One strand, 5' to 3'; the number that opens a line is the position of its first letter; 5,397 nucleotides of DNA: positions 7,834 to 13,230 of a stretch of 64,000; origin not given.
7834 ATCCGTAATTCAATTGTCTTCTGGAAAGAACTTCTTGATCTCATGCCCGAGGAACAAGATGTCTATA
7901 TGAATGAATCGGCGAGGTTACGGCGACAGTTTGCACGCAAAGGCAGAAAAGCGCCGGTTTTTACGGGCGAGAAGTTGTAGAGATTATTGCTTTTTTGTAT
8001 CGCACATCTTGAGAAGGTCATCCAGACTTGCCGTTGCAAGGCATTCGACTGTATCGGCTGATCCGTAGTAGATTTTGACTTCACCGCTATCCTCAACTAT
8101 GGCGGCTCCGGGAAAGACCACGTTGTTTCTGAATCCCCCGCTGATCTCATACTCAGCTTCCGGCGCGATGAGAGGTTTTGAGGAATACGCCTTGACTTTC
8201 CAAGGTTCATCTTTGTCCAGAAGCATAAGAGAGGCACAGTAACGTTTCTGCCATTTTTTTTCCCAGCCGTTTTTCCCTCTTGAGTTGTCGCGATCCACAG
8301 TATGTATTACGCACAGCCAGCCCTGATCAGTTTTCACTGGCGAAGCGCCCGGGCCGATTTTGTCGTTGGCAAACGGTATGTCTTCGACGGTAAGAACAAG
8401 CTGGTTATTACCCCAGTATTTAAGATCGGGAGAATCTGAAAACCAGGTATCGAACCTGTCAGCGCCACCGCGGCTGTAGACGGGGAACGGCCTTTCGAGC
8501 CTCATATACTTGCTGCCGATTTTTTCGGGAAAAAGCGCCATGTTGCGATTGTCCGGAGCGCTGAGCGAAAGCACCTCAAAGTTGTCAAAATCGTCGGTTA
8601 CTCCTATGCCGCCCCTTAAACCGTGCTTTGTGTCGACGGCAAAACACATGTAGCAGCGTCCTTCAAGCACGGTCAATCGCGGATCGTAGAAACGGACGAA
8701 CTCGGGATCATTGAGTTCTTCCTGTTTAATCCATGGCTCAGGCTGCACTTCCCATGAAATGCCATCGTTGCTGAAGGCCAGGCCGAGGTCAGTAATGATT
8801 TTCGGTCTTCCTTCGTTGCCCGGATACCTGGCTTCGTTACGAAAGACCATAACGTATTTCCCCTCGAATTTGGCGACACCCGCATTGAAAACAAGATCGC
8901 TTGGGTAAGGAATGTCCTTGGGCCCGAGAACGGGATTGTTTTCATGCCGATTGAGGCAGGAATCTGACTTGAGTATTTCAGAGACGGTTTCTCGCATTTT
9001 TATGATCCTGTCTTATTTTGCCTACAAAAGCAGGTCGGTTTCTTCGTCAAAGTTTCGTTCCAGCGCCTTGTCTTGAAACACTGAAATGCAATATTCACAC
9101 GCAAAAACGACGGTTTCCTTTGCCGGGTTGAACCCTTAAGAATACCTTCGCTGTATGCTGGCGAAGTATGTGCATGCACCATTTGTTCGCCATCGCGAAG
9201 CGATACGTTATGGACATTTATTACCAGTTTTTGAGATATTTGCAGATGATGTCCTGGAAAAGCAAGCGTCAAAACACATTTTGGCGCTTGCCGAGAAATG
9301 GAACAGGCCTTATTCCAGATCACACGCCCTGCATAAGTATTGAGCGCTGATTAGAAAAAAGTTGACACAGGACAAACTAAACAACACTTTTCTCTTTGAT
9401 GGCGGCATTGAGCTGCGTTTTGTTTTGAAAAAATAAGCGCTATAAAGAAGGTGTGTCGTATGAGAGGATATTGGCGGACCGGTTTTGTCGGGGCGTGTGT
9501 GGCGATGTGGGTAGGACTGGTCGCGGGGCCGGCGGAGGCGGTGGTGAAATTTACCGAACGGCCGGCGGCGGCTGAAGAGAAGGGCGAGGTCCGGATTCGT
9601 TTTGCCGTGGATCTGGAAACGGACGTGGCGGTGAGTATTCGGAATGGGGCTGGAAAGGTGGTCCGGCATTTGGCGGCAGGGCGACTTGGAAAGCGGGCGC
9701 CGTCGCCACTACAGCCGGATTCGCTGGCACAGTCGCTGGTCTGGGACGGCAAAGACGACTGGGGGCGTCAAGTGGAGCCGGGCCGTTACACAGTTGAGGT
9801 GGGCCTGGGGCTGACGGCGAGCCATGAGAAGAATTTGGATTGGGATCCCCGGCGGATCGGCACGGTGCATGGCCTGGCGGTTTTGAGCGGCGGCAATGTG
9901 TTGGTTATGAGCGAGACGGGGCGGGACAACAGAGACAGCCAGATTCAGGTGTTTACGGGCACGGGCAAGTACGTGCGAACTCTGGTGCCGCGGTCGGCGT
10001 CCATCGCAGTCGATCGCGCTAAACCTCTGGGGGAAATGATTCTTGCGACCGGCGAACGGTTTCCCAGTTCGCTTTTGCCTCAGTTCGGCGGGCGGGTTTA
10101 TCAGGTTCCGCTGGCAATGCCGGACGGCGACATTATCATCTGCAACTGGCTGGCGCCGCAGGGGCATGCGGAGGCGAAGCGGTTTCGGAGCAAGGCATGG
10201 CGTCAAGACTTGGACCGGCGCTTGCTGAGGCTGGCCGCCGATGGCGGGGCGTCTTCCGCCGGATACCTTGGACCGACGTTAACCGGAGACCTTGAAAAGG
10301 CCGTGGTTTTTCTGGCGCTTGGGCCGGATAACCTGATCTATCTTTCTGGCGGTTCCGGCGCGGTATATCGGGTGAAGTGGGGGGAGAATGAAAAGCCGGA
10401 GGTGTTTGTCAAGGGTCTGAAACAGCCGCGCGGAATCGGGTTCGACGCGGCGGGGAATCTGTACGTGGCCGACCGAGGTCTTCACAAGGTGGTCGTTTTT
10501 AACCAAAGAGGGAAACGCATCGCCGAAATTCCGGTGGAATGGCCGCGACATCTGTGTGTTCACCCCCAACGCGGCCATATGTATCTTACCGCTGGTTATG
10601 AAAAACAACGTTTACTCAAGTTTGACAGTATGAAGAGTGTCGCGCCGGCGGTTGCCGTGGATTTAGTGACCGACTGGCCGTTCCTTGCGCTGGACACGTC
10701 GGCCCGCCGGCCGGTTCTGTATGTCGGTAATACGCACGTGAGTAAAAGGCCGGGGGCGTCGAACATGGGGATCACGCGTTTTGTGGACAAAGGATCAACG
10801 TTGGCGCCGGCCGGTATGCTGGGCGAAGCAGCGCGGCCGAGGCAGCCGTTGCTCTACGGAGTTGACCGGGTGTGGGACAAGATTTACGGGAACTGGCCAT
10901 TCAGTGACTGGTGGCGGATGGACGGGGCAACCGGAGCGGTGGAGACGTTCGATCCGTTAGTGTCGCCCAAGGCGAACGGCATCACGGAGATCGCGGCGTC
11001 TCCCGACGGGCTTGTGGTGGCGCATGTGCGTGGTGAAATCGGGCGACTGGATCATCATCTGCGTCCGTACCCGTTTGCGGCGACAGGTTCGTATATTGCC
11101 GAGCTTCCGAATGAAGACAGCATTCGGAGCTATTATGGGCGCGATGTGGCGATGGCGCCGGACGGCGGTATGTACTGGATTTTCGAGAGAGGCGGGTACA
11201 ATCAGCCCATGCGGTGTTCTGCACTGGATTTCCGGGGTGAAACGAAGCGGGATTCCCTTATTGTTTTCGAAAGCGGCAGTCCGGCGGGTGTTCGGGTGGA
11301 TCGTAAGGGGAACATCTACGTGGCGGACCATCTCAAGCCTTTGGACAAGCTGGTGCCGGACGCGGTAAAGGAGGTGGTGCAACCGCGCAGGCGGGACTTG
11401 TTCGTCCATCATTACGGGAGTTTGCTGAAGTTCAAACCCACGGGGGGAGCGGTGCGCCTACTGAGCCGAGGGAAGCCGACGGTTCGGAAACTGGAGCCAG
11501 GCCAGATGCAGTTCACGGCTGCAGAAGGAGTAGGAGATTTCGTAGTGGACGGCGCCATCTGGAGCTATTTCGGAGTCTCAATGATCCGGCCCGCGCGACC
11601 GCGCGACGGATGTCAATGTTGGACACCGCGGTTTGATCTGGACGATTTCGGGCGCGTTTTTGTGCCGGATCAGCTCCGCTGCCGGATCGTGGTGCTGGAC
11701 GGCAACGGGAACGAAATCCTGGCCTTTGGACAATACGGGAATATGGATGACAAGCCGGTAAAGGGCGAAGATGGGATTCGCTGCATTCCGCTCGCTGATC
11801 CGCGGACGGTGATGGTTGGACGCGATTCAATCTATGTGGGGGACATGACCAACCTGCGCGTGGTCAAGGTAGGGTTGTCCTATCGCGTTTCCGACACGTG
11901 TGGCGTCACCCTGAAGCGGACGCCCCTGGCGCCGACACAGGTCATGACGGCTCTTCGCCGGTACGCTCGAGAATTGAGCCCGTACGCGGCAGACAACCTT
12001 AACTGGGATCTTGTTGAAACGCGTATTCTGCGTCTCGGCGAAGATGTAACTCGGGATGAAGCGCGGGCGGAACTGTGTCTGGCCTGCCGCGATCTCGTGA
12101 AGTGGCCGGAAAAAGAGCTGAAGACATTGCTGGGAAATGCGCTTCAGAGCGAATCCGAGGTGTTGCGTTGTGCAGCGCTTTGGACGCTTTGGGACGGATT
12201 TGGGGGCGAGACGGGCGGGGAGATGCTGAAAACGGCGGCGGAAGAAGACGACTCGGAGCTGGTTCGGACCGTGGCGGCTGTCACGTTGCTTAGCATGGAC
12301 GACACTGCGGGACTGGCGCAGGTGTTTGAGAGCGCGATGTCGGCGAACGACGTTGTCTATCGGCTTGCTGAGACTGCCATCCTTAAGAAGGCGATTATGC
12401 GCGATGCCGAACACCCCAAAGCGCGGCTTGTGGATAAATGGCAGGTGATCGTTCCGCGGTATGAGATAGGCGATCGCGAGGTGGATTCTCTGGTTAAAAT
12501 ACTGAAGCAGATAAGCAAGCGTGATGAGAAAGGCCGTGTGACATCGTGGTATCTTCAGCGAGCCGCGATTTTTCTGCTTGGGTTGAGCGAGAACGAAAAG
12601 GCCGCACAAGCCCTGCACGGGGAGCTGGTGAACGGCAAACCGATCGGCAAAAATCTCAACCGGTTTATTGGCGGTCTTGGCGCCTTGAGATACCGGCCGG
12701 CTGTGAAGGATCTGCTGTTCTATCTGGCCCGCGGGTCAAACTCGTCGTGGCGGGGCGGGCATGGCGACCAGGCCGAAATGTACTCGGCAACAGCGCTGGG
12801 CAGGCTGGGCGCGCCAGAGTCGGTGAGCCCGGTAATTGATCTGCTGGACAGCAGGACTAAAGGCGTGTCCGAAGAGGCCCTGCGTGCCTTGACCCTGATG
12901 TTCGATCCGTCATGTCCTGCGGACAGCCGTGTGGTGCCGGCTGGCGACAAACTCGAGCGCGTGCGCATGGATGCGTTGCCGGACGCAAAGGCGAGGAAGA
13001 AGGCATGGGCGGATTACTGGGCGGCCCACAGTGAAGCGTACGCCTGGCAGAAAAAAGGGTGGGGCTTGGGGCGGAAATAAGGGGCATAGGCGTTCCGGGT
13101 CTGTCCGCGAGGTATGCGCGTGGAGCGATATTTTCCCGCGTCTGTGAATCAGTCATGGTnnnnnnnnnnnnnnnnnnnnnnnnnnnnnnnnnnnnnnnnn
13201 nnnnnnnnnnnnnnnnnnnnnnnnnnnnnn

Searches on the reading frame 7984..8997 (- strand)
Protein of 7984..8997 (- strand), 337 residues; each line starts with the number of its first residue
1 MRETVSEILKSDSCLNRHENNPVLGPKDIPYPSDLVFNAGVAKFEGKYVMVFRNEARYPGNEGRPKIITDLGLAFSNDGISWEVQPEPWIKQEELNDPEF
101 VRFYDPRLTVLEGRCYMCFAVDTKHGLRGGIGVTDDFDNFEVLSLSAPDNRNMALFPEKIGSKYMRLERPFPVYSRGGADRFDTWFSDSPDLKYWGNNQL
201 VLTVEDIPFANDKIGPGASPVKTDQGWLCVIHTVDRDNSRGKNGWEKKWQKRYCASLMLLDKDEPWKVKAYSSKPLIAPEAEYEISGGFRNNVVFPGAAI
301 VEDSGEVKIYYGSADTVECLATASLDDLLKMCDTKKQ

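Call 5: search_protein_families(library=pfam, proteins=[window:7984-8997:-], max_evalue=0.01)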
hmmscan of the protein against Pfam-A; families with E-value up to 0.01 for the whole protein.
window:7984-8997:- (337 aa): 1 family
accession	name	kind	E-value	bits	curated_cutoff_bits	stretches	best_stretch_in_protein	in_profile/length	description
PF04041.19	Glyco_hydro_130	-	1.1e-38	133.4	26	1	35-333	34-319/320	beta-1,4-mannooligosaccharide phosphorylase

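Call 6: search_protein_families(library=ncbifam, proteins=[window:7984-8997:-], max_evalue=0.01)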
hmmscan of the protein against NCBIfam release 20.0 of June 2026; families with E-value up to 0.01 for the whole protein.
window:7984-8997:- (337 aa): 3 families
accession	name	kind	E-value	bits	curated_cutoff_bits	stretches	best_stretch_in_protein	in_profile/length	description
NF050092.1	BtaManbiosPhlase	equivalog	7.8e-55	186.2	550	2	71-330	109-348/351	BtaManbiosPhlase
NF052550.1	BManbPhaseBMBP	equivalog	2.8e-38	131.9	450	1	15-327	4-293/296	beta-1,2-mannobiose phosphorylase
NF058598.1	BetMansidBT3780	equivalog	2e-14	53.5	550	1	217-321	260-360/366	beta-1,2-mannosidase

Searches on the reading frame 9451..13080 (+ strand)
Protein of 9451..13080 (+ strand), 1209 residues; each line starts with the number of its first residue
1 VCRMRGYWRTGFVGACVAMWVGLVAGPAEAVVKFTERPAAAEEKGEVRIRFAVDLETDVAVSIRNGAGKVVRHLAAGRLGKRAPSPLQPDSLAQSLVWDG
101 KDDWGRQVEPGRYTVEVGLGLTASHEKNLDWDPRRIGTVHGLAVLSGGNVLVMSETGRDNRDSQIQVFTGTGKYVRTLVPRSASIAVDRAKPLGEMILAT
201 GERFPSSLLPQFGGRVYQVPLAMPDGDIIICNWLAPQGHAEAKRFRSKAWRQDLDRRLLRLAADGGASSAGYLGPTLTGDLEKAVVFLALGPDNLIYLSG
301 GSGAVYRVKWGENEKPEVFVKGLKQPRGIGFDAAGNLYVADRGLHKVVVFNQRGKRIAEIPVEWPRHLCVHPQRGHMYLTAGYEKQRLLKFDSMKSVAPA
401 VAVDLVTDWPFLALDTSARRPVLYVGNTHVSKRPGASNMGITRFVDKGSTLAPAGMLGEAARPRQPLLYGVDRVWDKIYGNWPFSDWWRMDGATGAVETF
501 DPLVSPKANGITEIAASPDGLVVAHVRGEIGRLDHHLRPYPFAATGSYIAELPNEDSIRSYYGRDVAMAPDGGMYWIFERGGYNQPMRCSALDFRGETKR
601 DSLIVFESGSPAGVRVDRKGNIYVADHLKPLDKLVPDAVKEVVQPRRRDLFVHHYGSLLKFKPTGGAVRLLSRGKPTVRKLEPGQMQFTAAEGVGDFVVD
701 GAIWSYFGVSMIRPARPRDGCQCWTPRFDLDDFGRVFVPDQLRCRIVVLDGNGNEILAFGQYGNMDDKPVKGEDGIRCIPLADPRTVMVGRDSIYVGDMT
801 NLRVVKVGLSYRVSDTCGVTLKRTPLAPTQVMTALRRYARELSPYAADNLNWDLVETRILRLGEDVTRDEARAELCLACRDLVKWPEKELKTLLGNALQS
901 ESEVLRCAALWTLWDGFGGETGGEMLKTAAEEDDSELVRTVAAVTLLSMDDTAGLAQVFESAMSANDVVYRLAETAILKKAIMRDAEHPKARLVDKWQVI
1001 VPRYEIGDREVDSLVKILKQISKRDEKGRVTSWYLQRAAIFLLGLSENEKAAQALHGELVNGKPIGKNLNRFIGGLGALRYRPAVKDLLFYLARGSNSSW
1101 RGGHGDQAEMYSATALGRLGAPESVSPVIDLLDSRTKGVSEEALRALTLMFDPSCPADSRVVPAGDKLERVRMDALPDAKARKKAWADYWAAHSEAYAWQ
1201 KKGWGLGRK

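Call 58: search_protein_families(library=pfam, proteins=[window:9451-13080:+], max_evalue=0.001)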
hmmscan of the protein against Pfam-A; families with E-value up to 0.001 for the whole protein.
window:9451-13080:+ (1209 aa): 5 families
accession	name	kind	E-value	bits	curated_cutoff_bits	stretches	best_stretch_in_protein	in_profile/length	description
PF13646.12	HEAT_2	-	9.4e-11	42.3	27.7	1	870-946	12-87/88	HEAT repeats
PF01436.27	NHL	-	8.1e-10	38.7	20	0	324-350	2-28/28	NHL repeat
PF13860.13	FlgD_ig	-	2.6e-05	24.5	27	1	44-117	7-73/79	FlgD Ig-like domain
PF08450.18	SGL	-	4.1e-05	23.7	26.3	1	316-381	173-244/246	SMP-30/Gluconolactonase/LRE-like region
PF06739.17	SBBP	-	0.00032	21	20.5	0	325-340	14-29/38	Beta-propeller repeat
